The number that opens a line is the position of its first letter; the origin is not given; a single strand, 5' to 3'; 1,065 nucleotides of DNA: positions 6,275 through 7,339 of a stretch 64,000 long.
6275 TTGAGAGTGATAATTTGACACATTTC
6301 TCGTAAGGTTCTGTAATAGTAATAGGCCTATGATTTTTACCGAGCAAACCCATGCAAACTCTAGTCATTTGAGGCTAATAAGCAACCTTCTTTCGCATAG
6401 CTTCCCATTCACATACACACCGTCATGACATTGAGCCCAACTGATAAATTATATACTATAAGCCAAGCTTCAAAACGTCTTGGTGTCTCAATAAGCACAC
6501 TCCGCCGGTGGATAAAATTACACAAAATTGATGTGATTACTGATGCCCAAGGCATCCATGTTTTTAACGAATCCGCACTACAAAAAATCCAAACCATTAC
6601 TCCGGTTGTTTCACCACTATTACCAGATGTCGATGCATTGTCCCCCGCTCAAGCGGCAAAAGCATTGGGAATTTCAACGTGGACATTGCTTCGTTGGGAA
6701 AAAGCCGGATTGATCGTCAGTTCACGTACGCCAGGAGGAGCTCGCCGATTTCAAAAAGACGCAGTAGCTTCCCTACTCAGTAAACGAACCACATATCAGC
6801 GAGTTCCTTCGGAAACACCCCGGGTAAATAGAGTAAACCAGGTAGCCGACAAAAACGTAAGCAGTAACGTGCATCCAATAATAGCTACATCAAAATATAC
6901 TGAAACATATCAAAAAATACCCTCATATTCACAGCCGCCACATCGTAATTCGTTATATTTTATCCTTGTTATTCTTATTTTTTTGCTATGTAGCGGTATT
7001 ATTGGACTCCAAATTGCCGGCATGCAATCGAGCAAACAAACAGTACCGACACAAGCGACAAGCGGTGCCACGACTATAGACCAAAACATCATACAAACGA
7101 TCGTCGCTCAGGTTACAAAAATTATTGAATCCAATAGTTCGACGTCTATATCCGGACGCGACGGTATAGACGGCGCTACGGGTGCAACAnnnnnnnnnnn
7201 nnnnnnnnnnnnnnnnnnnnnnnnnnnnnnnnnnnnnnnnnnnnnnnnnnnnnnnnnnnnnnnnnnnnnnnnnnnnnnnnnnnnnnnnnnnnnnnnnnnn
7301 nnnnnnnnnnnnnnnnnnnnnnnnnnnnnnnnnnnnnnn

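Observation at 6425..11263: Unprecedented-looking architecture: tandem MerR/excisionase-type HTH + TM helix + ~600-aa collagen triple-helix stalk + C-terminal H-type-lectin-like head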

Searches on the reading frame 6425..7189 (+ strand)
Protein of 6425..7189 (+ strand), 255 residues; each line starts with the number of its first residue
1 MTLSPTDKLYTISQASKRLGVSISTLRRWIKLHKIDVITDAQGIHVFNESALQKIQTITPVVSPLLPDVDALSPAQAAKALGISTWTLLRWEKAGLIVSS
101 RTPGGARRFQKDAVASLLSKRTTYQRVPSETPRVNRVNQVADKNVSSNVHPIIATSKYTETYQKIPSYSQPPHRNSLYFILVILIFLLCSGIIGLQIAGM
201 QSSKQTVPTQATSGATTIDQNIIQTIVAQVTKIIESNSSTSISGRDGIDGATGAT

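Call 8: find_homologous_proteins(query=window:6425-7189:+, max_evalue=0.001)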
Query window:6425-7189:+ (255 aa): 4 proteins with E <= 0.001 among 1115 candidates.
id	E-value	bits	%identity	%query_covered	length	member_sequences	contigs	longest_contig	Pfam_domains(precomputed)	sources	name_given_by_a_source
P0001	6.4e-25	106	46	50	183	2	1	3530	PF12728.14,PF00376.30,PF13411.13,PF20432.5,PF02954.26,PF01381.29,PF13338.13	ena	-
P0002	9.7e-25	106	43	55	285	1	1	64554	PF12728.14,PF00376.30,PF13411.13,PF13384.13,PF13551.13,PF01527.27,PF13518.13,PF01381.29,PF13542.13,PF13560.13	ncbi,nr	ncbi:MerR family DNA-binding transcriptional regulator, partial [Candidatus Gottesmanbacteria bacter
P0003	1.1e-23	102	49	49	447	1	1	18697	PF12728.14,PF00376.30,PF01391.24,PF13411.13,PF13384.13,PF01527.27,PF01381.29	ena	-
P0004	1.1e-23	102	32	100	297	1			PF12728.14,PF00376.30,PF01391.24,PF13411.13,PF13384.13,PF13551.13,PF13518.13,PF01381.29,PF07453.20,PF13560.13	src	-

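Call 18: find_related_loci(query=A1, collection=genome_contigs, flank=10000)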
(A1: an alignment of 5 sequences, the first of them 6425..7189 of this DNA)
Query A1 (255 aa) in genome_contigs; peptide patterns used: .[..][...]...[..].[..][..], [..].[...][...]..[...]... (x = any residue, [..] = any of these).
174 stretches matched a pattern; 84 encode a relative of the query (tblastn E <= 1e-3); the best 80 are kept; 80 distinct loci.
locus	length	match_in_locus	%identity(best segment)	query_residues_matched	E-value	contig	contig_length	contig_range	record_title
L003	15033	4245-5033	57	1-255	1e-79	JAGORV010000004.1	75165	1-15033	Candidatus Woesebacteria bacterium isolate Gw_Eff_bin_29 Gw_Eff_450_length_75165_cov_7.908313, whole genome shotgun sequ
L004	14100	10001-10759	49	1-255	5e-61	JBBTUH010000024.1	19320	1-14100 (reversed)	MAG: Patescibacteria group bacterium isolate H41-bin250_1 H41_bin250_1_000000000024, whole genome shotgun sequence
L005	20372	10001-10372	53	8-129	3e-34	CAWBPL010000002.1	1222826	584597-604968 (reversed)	MAG: Candidatus Gottesmanbacteria bacterium isolate MFD01476.bin.2.135 genome assembly, contig: contig_74641, whole geno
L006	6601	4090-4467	46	1-128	6e-30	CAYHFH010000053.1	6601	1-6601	MAG TPA_asm: uncultured Gammaproteobacteria bacterium isolate ERP119705_co10_87 genome assembly, contig: NODE_9117_lengt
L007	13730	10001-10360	47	7-128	2e-29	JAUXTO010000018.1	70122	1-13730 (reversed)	MAG: Candidatus Gottesmanbacteria bacterium isolate C13_maxbin.100 C13_k141_313253, whole genome shotgun sequence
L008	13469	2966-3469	40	6-172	2e-28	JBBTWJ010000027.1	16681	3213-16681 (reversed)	MAG: Patescibacteria group bacterium isolate H41-bin149_1 H41_bin149_1_000000000027, whole genome shotgun sequence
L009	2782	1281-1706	40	8-147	3e-28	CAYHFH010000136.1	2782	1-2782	MAG TPA_asm: uncultured Gammaproteobacteria bacterium isolate ERP119705_co10_87 genome assembly, contig: NODE_27849_leng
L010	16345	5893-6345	42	8-154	2e-27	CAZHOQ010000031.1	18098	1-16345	MAG TPA_asm: uncultured Gammaproteobacteria bacterium isolate SRP093185_co1_203 genome assembly, contig: NODE_1977_lengt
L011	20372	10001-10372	48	8-128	2e-27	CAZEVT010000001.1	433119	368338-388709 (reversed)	MAG TPA_asm: uncultured Gammaproteobacteria bacterium isolate SRP119689_co1_156 genome assembly, contig: NODE_4_length_4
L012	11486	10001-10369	47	8-127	7e-26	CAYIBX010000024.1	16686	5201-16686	MAG TPA_asm: uncultured Gammaproteobacteria bacterium isolate ERP119705_co18_370 genome assembly, contig: NODE_4194_leng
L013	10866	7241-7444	37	63-130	2e-9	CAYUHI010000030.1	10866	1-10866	MAG TPA_asm: uncultured Gammaproteobacteria bacterium isolate SRP342105_co1_69 genome assembly, contig: NODE_8306_length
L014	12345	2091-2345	36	48-119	3e-9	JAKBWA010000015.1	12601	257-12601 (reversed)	MAG: Bacillota bacterium isolate TL1-4.bin53 NODE_4232_length_12601_cov_51.833013, whole genome shotgun sequence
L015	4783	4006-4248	44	77-148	5e-9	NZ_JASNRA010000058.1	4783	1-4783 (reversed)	Massilia sp. YIM B02443 Scaffold58, whole genome shotgun sequence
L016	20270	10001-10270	40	72-152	6e-9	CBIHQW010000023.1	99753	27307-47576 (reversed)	MAG TPA_asm: Massilia kyonggiensis isolate SRR18156211_binner123_Refined_52 genome assembly, contig: ERZ27336871.176, wh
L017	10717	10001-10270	40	72-152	6e-9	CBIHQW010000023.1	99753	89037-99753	MAG TPA_asm: Massilia kyonggiensis isolate SRR18156211_binner123_Refined_52 genome assembly, contig: ERZ27336871.176, wh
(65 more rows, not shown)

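Call 29: search_protein_representatives(alignment_id=A1)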
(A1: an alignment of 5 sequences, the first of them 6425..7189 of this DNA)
Query: 5 sequences, 315 profile positions. Proteins with E-value up to 0.001 (for the whole library): 16130; up to 1e-10: 947; up to 1e-30: 37. The best 150 are listed.
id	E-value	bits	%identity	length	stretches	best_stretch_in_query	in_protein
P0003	2.3e-135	467.5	-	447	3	1-315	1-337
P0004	2.2e-117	408.5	-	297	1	1-315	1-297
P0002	2.2e-100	352.6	-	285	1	1-246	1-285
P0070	2.2e-87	309.9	-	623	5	9-119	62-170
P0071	9.8e-78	278.2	-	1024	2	6-315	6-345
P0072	1.9e-77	277.3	-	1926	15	1-314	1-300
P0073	9.7e-76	271.7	-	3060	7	1-315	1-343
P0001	2.1e-73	264.0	-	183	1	1-195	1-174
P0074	3.7e-73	263.2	-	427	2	1-315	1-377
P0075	1.1e-69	251.8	-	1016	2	1-315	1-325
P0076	7.4e-55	203.1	-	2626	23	263-315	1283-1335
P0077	1.5e-54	202.1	-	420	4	1-132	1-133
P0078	4.6e-51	190.6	-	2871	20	261-315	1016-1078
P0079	8.1e-48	179.9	-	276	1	6-257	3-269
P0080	2.6e-45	171.7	-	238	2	5-135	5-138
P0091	1.7e-37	146.0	-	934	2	6-184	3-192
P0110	3.3e-29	118.8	-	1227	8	6-175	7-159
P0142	2.9e-24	102.5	-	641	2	65-129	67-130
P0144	3.5e-24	102.3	-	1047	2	72-120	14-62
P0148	6.1e-24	101.5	-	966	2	70-275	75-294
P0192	9.7e-21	91.0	-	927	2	54-122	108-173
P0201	1.9e-20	90.0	-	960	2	67-123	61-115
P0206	2.6e-20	89.6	-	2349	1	11-148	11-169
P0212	5.5e-20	88.5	-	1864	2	68-121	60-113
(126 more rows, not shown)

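Call 31: search_protein_families(library=pfam, proteins=[P0091, P0206, P0201, P0148, P0192, P0144, P0212, P0142], max_evalue=0.0001)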
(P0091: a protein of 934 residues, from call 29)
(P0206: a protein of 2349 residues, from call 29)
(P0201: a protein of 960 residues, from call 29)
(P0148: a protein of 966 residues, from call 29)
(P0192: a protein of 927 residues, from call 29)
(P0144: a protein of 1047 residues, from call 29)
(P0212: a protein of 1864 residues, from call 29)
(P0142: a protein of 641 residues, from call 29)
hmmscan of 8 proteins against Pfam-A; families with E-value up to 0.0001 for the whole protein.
P0091 (934 aa): 3 families
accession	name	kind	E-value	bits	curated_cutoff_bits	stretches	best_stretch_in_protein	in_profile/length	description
PF00376.29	MerR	-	2.3e-14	53.3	28.2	2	85-117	5-38/38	MerR family regulatory protein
PF12728.13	HTH_17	-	5.5e-14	52.6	27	1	6-35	1-30/51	Helix-turn-helix domain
PF13411.12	MerR_1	-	1.7e-10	41.3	21.6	0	7-36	1-30/69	MerR HTH family regulatory protein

P0206 (2349 aa): 6 families
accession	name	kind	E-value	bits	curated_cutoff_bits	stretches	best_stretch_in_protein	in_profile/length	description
PF00376.29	MerR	-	3.1e-27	94.5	28.2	2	11-47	1-38/38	MerR family regulatory protein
PF13411.12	MerR_1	-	8e-18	64.8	21.6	2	11-52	2-43/69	MerR HTH family regulatory protein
PF12728.13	HTH_17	-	1.2e-13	51.5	27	2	10-52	2-43/51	Helix-turn-helix domain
PF13884.11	Peptidase_S74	-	4.9e-11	43.2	22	1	1924-1975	1-56/58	Chaperone of endosialidase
PF13384.12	HTH_23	-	7.8e-06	26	24.6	0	10-29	18-37/50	Homeodomain-like domain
PF13518.12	HTH_28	-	3.2e-05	24.4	25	0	12-31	15-34/52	Helix-turn-helix domain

P0201 (960 aa): 7 families
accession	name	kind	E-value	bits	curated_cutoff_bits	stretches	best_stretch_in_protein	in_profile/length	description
PF00376.29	MerR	-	1.7e-25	88.9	28.2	2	67-103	1-38/38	MerR family regulatory protein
PF13411.12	MerR_1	-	1e-22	80.4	21.6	2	67-113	2-48/69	MerR HTH family regulatory protein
PF12728.13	HTH_17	-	1.3e-18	67.5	27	2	12-57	4-48/51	Helix-turn-helix domain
PF01527.26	HTH_Tnp_1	-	3.8e-06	27.5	24.1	0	65-88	23-46/75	Transposase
PF02954.25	HTH_8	-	2.8e-05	24.2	22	0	68-84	21-37/42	Bacterial regulatory protein, Fis family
PF13518.12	HTH_28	-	3.2e-05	24.4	25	0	68-87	15-34/52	Helix-turn-helix domain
PF13384.12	HTH_23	-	9e-05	22.6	24.6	0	67-86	19-38/50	Homeodomain-like domain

P0148 (966 aa): 6 families
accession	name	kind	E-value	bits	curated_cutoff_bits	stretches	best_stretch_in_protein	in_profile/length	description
PF00376.29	MerR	-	3.1e-24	85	28.2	2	79-115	1-38/38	MerR family regulatory protein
PF13411.12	MerR_1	-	4e-21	75.3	21.6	2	79-123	2-46/69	MerR HTH family regulatory protein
PF12728.13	HTH_17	-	1.6e-14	54.3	27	2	77-122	1-45/51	Helix-turn-helix domain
PF13884.11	Peptidase_S74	-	3.3e-14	53.3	22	1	551-604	1-57/58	Chaperone of endosialidase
PF13518.12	HTH_28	-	2.2e-05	24.9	25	0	73-99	9-34/52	Helix-turn-helix domain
PF13551.12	HTH_29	-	0.0001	22.8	28.1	0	72-98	7-33/64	Winged helix-turn helix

P0192 (927 aa): 7 families
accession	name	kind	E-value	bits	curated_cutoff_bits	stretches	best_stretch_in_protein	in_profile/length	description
PF00376.29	MerR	-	1.5e-24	85.9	28.2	2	63-98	2-38/38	MerR family regulatory protein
PF13411.12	MerR_1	-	1.7e-18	66.9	21.6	2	127-171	3-47/69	MerR HTH family regulatory protein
PF12728.13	HTH_17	-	2.2e-14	53.9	27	2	127-173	4-49/51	Helix-turn-helix domain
PF13518.12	HTH_28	-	7e-06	26.5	25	0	124-147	12-35/52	Helix-turn-helix domain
PF01527.26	HTH_Tnp_1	-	3.2e-05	24.5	24.1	0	62-85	25-48/75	Transposase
PF13551.12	HTH_29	-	6.1e-05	23.5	28.1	0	124-146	11-34/64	Winged helix-turn helix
PF13384.12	HTH_23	-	6.9e-05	23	24.6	0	61-80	18-37/50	Homeodomain-like domain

P0144 (1047 aa): 7 families
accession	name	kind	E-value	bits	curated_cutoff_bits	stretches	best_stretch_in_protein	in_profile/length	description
PF00376.29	MerR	-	3.8e-23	81.4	28.2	2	17-53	1-38/38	MerR family regulatory protein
PF13411.12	MerR_1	-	1.7e-17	63.7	21.6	2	113-166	2-55/69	MerR HTH family regulatory protein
PF12728.13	HTH_17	-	3.5e-17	62.8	27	2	15-64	1-49/51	Helix-turn-helix domain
PF13551.12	HTH_29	-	1.6e-05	25.3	28.1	0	110-131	13-32/64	Winged helix-turn helix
PF13338.12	AbiEi_4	-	2.4e-05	24.8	25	0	14-42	12-39/49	Transcriptional regulator, AbiEi antitoxin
PF13518.12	HTH_28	-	3.8e-05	24.1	25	0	17-36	14-33/52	Helix-turn-helix domain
PF02954.25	HTH_8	-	4.1e-05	23.7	22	0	113-130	20-37/42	Bacterial regulatory protein, Fis family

P0212 (1864 aa): 9 families
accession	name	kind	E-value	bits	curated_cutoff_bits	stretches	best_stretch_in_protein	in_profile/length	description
PF00376.29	MerR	-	1.3e-24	86.1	28.2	2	67-103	1-38/38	MerR family regulatory protein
PF13411.12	MerR_1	-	3.4e-22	78.8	21.6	2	67-111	2-46/69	MerR HTH family regulatory protein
PF12728.13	HTH_17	-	2e-20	73.2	27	2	11-56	2-46/51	Helix-turn-helix domain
PF01527.26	HTH_Tnp_1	-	1.8e-08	34.9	24.1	0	65-90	23-48/75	Transposase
PF13338.12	AbiEi_4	-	1.5e-05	25.4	25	0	67-92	15-39/49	Transcriptional regulator, AbiEi antitoxin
PF01381.28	HTH_3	-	2.2e-05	24.9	23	0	65-88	9-32/55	Helix-turn-helix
PF13542.12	HTH_Tnp_ISL3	-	2.4e-05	24.2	27.4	0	8-31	25-47/51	Helix-turn-helix domain of transposase family ISL3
PF13384.12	HTH_23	-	5.8e-05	23.2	24.6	0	65-85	17-37/50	Homeodomain-like domain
PF13518.12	HTH_28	-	8.8e-05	22.9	25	0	67-87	14-34/52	Helix-turn-helix domain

P0142 (641 aa): 13 families
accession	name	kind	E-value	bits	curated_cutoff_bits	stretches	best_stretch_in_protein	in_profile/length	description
PF00376.29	MerR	-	2.6e-27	94.8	28.2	2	77-113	1-38/38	MerR family regulatory protein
PF12728.13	HTH_17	-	1.1e-23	83.7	27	2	9-58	1-49/51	Helix-turn-helix domain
PF13411.12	MerR_1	-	2e-23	82.7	21.6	2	77-122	2-47/69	MerR HTH family regulatory protein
PF13384.12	HTH_23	-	7.9e-08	32.3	24.6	0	76-95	18-37/50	Homeodomain-like domain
PF13518.12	HTH_28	-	4.1e-07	30.4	25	0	68-97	6-34/52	Helix-turn-helix domain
PF01527.26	HTH_Tnp_1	-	8.4e-07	29.6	24.1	0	75-98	23-46/75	Transposase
PF08220.18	HTH_DeoR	-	3.3e-06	27.2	21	0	72-94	11-33/57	DeoR-like helix-turn-helix domain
PF13551.12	HTH_29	-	6.3e-06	26.6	28.1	0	77-95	14-32/64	Winged helix-turn helix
PF02954.25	HTH_8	-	1.1e-05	25.4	22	0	78-94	21-37/42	Bacterial regulatory protein, Fis family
PF01381.28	HTH_3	-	1.5e-05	25.4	23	0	76-99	10-33/55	Helix-turn-helix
PF20432.4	Xre-like-HTH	-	2.3e-05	25.1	25.8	0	76-103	24-52/63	Antitoxin Xre-like helix-turn-helix domain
PF02042.20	RWP-RK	-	3.7e-05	24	29.3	0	76-96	13-33/49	RWP-RK domain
PF13542.12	HTH_Tnp_ISL3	-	6e-05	22.9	27.4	0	69-95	22-46/51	Helix-turn-helix domain of transposase family ISL3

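Call 32: list_cluster_members(proteins=[P0091, P0206, P0201, P0148, P0192, P0144, P0212, P0072, P0071, P0110])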
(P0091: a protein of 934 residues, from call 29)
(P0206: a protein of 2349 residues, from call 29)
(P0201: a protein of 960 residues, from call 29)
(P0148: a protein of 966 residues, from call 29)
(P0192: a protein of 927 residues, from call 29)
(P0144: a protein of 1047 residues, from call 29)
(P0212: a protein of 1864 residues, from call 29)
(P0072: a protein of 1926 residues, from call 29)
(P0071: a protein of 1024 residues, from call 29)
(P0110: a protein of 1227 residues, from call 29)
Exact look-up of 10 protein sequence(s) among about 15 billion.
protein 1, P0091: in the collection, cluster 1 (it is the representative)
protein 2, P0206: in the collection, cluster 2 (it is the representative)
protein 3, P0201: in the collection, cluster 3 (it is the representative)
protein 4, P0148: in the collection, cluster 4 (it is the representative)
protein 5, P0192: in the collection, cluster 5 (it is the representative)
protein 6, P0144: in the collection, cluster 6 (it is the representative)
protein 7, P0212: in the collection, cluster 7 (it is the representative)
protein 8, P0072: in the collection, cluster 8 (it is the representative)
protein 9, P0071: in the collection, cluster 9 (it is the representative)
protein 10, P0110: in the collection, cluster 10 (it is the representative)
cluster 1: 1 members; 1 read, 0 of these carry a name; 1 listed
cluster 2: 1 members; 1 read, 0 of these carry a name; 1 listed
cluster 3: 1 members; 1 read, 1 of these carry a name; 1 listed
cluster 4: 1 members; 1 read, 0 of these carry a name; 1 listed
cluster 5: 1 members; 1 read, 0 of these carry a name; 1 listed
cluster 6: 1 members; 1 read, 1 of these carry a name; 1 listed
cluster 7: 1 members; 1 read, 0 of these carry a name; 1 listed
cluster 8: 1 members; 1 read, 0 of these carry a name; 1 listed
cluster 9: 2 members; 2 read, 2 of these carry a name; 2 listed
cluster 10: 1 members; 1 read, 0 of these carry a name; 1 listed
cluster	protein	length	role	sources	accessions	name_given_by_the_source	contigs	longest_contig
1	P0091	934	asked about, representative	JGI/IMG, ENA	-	-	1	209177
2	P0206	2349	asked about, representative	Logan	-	-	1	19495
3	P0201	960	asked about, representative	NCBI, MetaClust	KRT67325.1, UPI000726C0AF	MAG: excisionase family DNA binding domain-containing protein, partial [candidate ... | status=active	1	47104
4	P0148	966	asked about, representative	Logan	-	-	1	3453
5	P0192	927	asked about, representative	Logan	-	-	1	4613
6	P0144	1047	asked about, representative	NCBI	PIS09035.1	hypothetical protein COT75_03425, partial [Candidatus Beckwithbacteria bacterium ...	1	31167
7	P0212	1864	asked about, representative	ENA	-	-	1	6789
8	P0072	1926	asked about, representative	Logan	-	-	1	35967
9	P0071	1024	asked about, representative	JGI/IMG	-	excisionase family DNA binding protein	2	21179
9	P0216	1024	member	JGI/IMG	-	excisionase family DNA binding protein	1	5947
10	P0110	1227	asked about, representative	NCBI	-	-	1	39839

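Call 52: find_homologous_proteins(query=A5, max_evalue=1e-10)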
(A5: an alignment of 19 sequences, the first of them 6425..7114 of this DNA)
Query A5 (19 sequences) (230 aa, profile of the alignment): 8 proteins with E <= 1e-10 among 8000 candidates.
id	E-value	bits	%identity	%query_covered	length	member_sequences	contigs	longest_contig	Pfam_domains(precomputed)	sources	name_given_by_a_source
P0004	5.6e-69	251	45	56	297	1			PF12728.14,PF00376.30,PF01391.24,PF13411.13,PF13384.13,PF13551.13,PF13518.13,PF01381.29,PF07453.20,PF13560.13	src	-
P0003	9.1e-68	247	49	55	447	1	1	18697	PF12728.14,PF00376.30,PF01391.24,PF13411.13,PF13384.13,PF01527.27,PF01381.29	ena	-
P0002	2.3e-52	196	43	61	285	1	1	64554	PF12728.14,PF00376.30,PF13411.13,PF13384.13,PF13551.13,PF01527.27,PF13518.13,PF01381.29,PF13542.13,PF13560.13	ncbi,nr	ncbi:MerR family DNA-binding transcriptional regulator, partial [Candidatus Gottesmanbacteria bacter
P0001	3.7e-44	170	46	56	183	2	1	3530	PF12728.14,PF00376.30,PF13411.13,PF20432.5,PF02954.26,PF01381.29,PF13338.13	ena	-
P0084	2.8e-43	167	49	52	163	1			PF12728.14,PF00376.30,PF13411.13,PF13384.13,PF13551.13,PF01527.27,PF13518.13,PF01381.29,PF13542.13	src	-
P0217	1.0e-30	126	32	56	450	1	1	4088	PF12728.14,PF00376.30,PF13411.13,PF13384.13,PF13551.13,PF13518.13,PF13338.13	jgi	-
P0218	6.6e-20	90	31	33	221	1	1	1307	PF12728.14,PF00376.30,PF13411.13,PF13384.13,PF13551.13,PF13518.13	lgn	-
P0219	1.8e-11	63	44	22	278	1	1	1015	PF12728.14,PF00376.30,PF13411.13,PF07883.18,PF01381.29,PF02311.26,PF13560.13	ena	-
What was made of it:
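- Tried and rejected: Third word-indexed homology search, using an N-terminal profile: only 8 hits and little gain (call 52).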

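Call 60: predict_structure(alignment_id=A6)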
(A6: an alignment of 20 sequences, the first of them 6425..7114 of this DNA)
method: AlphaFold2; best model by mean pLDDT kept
length: 230 residues; sequences in the alignment: 20
mean_pLDDT: 77.6   pTM: 0.38
mean pLDDT of the five models: 77.6, 76.7, 75.7, 75.4, 74.9
residues with pLDDT >= 90: 100; 70-90: 42; 50-70: 79; < 50: 9
segments of 3 or more residues with pLDDT < 50: none
pLDDT, mean of each block of 10 residues (from residue 1): 77 93 93 94 95 79 60 96 95 93 89 93 79 59 56 53 56 75 96 88 59 54 51
secondary structure, 60 per line:
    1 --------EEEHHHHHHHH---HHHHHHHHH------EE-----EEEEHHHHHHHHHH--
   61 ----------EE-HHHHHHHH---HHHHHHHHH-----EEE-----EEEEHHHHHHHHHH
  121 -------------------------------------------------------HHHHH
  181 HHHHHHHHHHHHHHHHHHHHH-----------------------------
elements in order: E9-11 H12-19 H23-31 E45-48 H49-58 H74-81 H85-93 E99-101 E107-110 H111-120 H176-201
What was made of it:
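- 6785..6949 (+): Cytoplasmic linker (aa 121-175), starting with the conserved motif TTYQRVP (aa 122-128). pLDDT is 53-59 with no secondary structure (call 60).
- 6950..7027 (+): Single transmembrane helix (aa 176-201), acting as a signal anchor. Predicted helix 176-201 with pLDDT up to 96 (call 60).
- On Classical MerR regulators: HTH2 is followed by an unstructured linker and then the TM (call 60).
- Checked: A hydrophobic helix at aa 176-201 is modelled with pLDDT up to 96 (call 60).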
